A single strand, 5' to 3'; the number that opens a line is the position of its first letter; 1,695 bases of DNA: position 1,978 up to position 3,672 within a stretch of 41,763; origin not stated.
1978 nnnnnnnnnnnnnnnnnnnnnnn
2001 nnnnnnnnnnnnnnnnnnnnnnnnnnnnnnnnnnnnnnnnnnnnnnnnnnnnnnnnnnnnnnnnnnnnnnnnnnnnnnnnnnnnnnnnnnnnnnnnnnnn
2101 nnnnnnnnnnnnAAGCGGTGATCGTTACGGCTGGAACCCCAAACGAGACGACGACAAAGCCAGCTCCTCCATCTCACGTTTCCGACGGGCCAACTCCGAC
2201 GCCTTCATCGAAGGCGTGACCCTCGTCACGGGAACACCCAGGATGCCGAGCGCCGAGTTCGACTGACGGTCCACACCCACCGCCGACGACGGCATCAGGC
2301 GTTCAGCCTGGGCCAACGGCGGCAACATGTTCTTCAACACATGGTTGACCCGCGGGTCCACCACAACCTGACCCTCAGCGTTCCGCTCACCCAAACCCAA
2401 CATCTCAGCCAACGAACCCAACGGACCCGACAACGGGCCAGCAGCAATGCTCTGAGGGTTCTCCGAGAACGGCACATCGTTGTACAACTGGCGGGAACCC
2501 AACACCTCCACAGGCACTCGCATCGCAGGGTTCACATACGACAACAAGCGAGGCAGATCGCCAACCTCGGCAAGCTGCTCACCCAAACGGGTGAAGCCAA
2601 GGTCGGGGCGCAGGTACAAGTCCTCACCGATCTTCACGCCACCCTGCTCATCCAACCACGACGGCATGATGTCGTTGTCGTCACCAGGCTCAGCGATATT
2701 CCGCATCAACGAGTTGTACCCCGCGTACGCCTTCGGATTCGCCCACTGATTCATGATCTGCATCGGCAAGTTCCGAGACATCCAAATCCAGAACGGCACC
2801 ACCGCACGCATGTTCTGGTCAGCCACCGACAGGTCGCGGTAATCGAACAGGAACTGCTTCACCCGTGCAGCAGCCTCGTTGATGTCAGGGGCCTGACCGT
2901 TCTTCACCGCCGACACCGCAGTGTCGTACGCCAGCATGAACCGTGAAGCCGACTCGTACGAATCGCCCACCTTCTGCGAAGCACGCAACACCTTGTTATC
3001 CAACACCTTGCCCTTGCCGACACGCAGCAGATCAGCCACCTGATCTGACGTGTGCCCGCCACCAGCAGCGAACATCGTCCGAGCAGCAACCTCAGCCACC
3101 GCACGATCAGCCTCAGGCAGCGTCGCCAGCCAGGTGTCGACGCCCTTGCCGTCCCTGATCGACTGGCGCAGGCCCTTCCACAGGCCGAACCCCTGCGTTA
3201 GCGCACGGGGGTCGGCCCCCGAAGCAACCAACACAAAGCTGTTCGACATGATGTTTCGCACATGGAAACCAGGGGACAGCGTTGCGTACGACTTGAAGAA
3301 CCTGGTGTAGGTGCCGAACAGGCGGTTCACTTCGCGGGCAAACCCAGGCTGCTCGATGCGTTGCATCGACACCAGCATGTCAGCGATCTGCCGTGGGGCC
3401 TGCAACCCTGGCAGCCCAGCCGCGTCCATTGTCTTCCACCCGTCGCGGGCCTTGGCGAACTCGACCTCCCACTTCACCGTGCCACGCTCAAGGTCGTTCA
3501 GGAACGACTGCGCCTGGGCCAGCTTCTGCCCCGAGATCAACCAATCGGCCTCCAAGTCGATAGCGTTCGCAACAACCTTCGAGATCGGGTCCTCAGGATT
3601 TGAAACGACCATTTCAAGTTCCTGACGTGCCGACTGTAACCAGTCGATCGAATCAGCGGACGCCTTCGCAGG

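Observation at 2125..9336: A 2,404-aa ORF (about 17 percent of the genome) with no recognisable enzymatic motif, placed where podoviruses keep ejection proteins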

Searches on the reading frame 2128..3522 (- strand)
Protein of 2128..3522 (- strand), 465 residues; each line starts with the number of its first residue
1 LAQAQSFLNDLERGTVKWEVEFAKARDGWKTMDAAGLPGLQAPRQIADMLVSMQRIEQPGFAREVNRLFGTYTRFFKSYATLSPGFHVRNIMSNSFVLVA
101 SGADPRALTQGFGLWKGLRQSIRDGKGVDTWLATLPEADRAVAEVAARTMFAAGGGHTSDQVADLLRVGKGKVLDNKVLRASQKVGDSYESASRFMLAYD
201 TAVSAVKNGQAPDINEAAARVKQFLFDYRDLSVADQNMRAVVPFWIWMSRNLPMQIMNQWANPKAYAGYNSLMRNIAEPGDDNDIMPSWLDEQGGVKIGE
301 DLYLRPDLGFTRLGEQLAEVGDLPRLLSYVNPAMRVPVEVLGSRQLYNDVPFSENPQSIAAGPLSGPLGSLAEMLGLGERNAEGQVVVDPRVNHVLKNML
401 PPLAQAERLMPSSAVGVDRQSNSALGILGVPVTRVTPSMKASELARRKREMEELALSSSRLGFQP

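Call 51: search_dna_similar(query=window:2128-3522:-, collection=phages, mode=protein, max_evalue=1, max_rows=30)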
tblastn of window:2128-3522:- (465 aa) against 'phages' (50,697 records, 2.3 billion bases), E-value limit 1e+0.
Records with a match: 1; places in all: 1; records where one place covers at least 80% of the query: 1.
Best place of each record, by identity: <60% 1.
By first word of the organism name: Caudoviricetes 1.
By host as written in the record: - 1.
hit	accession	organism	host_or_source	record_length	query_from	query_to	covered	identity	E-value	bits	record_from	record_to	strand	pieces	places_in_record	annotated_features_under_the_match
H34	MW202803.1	Caudoviricetes sp.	Manatee Spring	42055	41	447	88%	24.8%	6e-21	102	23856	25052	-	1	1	chromosome segregation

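Call 56: find_homologous_proteins(query=A5, max_evalue=0.001)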
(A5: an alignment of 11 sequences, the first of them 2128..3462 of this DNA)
Query A5 (11 sequences) (445 aa, profile of the alignment): 28 proteins with E <= 0.001 among 8000 candidates.
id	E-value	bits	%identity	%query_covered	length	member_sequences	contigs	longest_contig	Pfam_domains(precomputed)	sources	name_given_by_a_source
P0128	4.0e-171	588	42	91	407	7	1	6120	-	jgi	jgi:hypothetical protein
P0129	9.2e-166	570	43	84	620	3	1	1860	-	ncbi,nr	ncbi:hypothetical protein EB118_22930, partial [bacterium]|nr:hypothetical protein [bacterium]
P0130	1.7e-164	566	36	95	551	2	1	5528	-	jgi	jgi:hypothetical protein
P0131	1.6e-160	553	42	94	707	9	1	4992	-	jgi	jgi:hypothetical protein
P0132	7.2e-157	541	39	96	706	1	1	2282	-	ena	-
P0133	2.9e-153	529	36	95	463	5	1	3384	-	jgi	jgi:hypothetical protein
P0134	3.8e-153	529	36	98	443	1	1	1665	-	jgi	jgi:hypothetical protein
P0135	5.7e-153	528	44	98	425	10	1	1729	-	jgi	-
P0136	4.8e-152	525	46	93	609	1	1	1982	-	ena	-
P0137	4.1e-146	506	42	96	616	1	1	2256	-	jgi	jgi:hypothetical protein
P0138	2.9e-144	499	39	98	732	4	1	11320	-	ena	-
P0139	1.2e-143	497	43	97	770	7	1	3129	-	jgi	jgi:hypothetical protein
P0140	1.1e-142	494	37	92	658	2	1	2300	-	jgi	jgi:hypothetical protein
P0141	9.9e-142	491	39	94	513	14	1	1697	-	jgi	jgi:hypothetical protein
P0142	2.0e-131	457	50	67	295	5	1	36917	-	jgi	jgi:hypothetical protein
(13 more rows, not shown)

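Call 84: search_protein_families(library=pfam, alignment_id=A5, max_evalue=10)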
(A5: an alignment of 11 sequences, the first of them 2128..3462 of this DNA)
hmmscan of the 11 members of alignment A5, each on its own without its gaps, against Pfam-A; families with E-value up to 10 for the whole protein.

A. member 1, window:2128-3462:- (445 aa): 0 families

B. families by the number of members that match (of 11 scanned): 5 families
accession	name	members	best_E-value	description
PF07817.19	GLE1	1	0.058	GLE1-like protein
PF00173.33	Cyt-b5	1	0.087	Cytochrome b5-like Heme/Steroid binding domain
PF18363.6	PI_PP_I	1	0.088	Phosphoinositide phosphatase insertion domain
PF04152.19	Mre11_DNA_bind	1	0.12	Mre11 DNA-binding presumed domain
PF00010.31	HLH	1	0.25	Helix-loop-helix DNA-binding domain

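Call 112: find_related_loci(query=A5, collection=genome_contigs, flank=3000)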
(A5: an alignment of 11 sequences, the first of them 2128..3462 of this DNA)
Query A5 (445 aa) in genome_contigs; peptide patterns used: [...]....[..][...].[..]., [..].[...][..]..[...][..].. (x = any residue, [..] = any of these).
21 stretches matched a pattern; 5 encode a relative of the query (tblastn E <= 1e-3); 5 distinct loci.
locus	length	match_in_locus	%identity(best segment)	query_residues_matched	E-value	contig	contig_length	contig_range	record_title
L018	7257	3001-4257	34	28-440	1e-80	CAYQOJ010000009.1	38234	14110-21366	MAG TPA_asm: uncultured Methylococcus sp. isolate SRP193358_co1_668 genome assembly, contig: NODE_2133_length_38234_cov_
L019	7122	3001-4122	34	6-430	5e-59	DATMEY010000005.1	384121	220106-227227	MAG TPA_asm: Ilumatobacter sp. isolate SMAG_U13448 k141_59519, whole genome shotgun sequence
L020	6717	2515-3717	30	49-427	1e-40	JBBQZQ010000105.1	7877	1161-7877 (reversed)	MAG: Mycobacteriales bacterium isolate Co_metawrap_2244 Cmw_2244_k141_22641241_length_7877_cov_7.0000, whole genome shot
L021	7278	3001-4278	31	6-433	8e-51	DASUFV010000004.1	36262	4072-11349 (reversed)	MAG TPA_asm: Actinomycetes bacterium isolate SMAG_U1388 k141_972774, whole genome shotgun sequence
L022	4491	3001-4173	29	53-433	5e-40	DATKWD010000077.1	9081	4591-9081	MAG TPA_asm: Acidimicrobiales bacterium isolate SMAG_U14153 k141_1500725, whole genome shotgun sequence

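Call 134: search_protein_representatives(alignment_id=A6)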
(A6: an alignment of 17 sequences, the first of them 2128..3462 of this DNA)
Query: 17 sequences, 633 profile positions. Proteins with E-value up to 0.001 (for the whole library): 8049; up to 1e-10: 4867; up to 1e-30: 1262. The best 150 are listed.
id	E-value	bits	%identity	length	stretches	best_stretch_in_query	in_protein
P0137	1.1e-225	767.7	-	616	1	2-620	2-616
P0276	1.3e-222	757.5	-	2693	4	11-631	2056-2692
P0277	5.6e-222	755.4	-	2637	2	29-621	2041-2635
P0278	1.4e-215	734.3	-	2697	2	5-632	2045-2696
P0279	3.6e-215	732.9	-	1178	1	33-631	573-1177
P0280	3.2e-209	713.2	-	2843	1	29-625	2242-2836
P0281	1.2e-208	711.4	-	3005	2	11-632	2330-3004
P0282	2.0e-207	707.3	-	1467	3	28-630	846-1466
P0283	3.7e-207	706.4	-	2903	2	28-632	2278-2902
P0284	3.0e-205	700.2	-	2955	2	16-632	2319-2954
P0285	8.7e-205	698.6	-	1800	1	39-630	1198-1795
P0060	2.2e-204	697.3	-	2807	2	29-630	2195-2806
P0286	2.4e-204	697.2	-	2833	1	10-623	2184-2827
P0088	3.0e-204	696.9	-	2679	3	33-630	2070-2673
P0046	6.1e-204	695.8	-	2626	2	47-632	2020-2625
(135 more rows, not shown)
